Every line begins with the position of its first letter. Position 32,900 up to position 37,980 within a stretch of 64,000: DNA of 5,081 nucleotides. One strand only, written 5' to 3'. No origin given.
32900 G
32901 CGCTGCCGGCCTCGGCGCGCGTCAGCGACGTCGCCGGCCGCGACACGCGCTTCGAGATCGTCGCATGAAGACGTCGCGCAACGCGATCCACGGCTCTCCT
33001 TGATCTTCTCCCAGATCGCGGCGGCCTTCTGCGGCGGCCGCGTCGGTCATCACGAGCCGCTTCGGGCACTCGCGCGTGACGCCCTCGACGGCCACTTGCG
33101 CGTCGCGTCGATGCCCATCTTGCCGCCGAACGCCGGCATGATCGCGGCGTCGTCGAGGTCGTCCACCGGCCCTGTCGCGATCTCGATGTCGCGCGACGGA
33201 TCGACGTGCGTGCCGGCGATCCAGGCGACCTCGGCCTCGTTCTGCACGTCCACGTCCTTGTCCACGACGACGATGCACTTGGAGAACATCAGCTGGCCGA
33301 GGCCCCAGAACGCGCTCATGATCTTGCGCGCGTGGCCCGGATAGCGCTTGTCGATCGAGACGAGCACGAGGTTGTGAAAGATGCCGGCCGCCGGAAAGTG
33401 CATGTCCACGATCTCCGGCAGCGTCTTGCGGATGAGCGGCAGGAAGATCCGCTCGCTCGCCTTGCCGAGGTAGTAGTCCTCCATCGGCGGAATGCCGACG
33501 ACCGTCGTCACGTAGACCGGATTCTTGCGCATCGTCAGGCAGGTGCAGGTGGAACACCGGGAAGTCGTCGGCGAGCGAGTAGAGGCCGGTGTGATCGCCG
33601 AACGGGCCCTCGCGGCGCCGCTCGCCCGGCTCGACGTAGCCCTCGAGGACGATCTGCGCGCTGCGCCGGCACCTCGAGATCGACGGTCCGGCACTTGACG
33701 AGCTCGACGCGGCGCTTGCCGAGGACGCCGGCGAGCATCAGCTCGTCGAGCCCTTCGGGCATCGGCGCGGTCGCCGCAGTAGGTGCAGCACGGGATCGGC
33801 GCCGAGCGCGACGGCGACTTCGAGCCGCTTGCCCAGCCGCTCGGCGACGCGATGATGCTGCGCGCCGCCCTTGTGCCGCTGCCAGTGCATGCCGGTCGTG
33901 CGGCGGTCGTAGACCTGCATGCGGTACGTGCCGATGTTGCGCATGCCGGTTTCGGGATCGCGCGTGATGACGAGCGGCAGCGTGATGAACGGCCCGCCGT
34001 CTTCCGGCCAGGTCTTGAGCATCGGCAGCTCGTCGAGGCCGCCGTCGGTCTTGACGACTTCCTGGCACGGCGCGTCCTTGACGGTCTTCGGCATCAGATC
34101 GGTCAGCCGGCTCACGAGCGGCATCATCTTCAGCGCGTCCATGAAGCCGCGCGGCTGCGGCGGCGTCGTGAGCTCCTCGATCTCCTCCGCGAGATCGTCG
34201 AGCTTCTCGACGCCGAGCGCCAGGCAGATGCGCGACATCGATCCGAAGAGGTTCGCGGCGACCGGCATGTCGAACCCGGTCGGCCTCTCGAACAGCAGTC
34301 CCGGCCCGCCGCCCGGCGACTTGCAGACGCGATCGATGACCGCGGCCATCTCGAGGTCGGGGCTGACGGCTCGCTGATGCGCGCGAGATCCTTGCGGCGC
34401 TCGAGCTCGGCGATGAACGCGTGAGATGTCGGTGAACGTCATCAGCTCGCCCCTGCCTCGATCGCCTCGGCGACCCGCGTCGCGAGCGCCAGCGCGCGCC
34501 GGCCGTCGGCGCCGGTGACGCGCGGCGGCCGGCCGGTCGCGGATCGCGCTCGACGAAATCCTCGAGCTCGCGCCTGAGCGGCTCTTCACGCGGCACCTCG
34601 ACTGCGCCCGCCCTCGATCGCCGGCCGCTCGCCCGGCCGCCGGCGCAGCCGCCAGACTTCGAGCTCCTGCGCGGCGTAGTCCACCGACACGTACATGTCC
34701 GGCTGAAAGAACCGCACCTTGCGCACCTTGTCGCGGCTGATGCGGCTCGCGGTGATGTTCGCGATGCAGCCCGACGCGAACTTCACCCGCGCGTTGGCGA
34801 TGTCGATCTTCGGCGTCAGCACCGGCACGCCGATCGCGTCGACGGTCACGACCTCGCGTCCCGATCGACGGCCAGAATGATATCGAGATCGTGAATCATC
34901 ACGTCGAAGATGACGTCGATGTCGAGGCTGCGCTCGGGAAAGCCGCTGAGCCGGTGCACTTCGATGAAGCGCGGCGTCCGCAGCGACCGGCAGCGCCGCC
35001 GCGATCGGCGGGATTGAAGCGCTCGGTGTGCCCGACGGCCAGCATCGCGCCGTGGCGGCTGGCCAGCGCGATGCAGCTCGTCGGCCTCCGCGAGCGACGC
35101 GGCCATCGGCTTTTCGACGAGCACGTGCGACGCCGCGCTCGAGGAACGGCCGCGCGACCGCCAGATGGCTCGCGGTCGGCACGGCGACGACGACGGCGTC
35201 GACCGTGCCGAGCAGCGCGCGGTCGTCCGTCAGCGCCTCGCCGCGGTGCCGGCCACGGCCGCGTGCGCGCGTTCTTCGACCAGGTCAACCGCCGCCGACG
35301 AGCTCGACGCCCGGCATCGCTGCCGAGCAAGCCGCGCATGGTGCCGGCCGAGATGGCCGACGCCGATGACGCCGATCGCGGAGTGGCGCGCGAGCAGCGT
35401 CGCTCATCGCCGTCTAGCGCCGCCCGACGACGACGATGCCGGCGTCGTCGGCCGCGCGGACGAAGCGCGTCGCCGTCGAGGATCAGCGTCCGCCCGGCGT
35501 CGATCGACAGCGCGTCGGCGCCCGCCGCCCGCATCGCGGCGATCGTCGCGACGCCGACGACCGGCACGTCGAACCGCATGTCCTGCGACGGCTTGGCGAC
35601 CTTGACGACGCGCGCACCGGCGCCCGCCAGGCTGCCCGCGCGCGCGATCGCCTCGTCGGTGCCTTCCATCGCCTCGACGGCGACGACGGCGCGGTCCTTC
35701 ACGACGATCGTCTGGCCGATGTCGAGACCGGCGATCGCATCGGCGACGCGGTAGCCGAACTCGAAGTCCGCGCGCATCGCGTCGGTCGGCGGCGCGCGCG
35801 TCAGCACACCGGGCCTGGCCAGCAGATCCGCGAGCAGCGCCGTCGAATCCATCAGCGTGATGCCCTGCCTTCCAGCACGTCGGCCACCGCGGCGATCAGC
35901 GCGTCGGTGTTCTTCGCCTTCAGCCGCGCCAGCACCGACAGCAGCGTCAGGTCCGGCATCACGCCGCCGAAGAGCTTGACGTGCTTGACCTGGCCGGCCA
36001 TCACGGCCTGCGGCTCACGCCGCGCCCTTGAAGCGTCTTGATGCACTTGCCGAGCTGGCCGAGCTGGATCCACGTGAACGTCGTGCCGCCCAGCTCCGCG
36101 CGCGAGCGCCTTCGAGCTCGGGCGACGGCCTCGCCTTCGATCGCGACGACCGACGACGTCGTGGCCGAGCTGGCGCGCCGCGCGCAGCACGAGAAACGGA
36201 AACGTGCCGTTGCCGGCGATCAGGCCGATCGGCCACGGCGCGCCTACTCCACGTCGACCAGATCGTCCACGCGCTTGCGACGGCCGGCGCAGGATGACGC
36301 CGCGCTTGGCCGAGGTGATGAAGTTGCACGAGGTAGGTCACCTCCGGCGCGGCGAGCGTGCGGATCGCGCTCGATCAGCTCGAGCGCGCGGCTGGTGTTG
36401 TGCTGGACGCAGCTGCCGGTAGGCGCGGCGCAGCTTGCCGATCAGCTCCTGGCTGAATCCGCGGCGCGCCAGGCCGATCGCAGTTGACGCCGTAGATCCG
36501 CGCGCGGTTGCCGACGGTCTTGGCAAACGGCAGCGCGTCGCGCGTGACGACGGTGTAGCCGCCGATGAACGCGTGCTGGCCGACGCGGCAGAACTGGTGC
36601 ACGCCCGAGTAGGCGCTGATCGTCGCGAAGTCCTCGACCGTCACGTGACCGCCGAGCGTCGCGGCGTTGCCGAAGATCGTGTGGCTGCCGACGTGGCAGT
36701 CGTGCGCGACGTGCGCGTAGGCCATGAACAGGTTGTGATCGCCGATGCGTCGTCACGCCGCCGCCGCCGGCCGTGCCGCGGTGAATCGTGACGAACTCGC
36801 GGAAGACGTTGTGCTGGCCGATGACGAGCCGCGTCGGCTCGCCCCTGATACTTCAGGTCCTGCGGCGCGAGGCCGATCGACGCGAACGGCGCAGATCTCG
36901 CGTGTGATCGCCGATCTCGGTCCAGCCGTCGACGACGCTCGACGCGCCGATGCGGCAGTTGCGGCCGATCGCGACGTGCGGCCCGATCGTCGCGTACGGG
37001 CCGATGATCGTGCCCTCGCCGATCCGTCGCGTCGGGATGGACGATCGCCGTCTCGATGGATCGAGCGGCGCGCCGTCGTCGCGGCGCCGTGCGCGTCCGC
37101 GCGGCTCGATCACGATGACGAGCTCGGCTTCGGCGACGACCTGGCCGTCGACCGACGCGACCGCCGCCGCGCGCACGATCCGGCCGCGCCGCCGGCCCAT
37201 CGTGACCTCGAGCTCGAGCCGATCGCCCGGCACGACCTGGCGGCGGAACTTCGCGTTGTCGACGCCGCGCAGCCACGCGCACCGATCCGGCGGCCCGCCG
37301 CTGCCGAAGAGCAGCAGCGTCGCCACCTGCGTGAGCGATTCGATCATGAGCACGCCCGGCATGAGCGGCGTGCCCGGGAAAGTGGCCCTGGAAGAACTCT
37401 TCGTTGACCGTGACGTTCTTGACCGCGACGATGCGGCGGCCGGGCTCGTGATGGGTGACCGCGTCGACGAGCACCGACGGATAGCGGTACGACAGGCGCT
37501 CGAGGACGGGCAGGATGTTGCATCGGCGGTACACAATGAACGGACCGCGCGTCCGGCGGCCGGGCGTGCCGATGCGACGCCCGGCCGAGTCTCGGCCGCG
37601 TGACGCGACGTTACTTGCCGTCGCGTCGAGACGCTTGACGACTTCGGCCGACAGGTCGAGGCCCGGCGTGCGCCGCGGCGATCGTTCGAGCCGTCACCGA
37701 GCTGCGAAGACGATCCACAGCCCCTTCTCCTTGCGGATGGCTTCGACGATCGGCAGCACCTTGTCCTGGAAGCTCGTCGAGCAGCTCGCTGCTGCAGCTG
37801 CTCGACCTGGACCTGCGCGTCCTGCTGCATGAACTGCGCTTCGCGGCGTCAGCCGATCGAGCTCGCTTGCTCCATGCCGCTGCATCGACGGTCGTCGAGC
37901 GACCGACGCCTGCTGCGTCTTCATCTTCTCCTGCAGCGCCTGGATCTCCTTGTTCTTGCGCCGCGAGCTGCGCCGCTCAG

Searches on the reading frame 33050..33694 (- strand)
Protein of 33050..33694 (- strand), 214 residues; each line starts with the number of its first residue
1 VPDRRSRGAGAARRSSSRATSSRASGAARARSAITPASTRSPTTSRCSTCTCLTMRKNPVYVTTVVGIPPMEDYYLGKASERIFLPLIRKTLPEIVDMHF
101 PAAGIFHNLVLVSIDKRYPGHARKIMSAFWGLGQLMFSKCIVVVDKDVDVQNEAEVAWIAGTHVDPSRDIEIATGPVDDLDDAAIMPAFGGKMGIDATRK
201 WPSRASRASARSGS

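Call 71: search_protein_families(library=pfam, proteins=[window:33050-33694:-], max_evalue=0.00001)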
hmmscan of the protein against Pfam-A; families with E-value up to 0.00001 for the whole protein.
window:33050-33694:- (214 aa): 1 family
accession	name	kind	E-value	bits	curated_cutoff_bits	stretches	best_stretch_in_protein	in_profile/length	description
PF20696.2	UbiD_C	-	2.1e-43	147.8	24.2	1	75-197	2-127/127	3-octaprenyl-4-hydroxybenzoate carboxy-lyase C-terminal domain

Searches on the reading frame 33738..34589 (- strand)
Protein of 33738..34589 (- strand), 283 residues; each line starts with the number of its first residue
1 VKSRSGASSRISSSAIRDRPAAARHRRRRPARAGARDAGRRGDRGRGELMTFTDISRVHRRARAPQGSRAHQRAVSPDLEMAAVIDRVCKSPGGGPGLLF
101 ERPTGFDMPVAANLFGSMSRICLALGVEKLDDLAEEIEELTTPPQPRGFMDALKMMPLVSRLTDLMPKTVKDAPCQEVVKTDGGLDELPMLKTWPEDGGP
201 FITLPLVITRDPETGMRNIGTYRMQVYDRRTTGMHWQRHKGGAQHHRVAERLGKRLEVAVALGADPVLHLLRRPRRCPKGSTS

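Call 71: search_protein_families(library=pfam, proteins=[window:33738-34589:-], max_evalue=0.00001)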
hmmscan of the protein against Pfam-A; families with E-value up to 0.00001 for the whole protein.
window:33738-34589:- (283 aa): 2 families
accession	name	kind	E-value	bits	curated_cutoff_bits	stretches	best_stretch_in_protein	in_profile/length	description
PF01977.22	UbiD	-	1.5e-37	129.3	23.3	1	169-270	2-109/206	3-octaprenyl-4-hydroxybenzoate carboxy-lyase Rift-related domain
PF20695.2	UbiD_N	-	2.9e-19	69.4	24.3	1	72-135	14-76/78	3-octaprenyl-4-hydroxybenzoate carboxy-lyase N-terminal domain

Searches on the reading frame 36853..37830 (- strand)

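Call 72: search_protein_families(library=pfam, proteins=[window:36853-37830:-], max_evalue=0.00001)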
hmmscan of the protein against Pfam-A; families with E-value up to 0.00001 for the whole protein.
window:36853-37830:- (325 aa): 2 families
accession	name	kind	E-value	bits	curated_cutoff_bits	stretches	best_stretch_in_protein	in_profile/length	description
PF07977.19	FabA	-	5.9e-18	65.3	23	1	151-236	44-138/138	FabA-like domain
PF00132.30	Hexapep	-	2.5e-10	40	27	1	269-301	3-35/36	Bacterial transferase hexapeptide (six repeats)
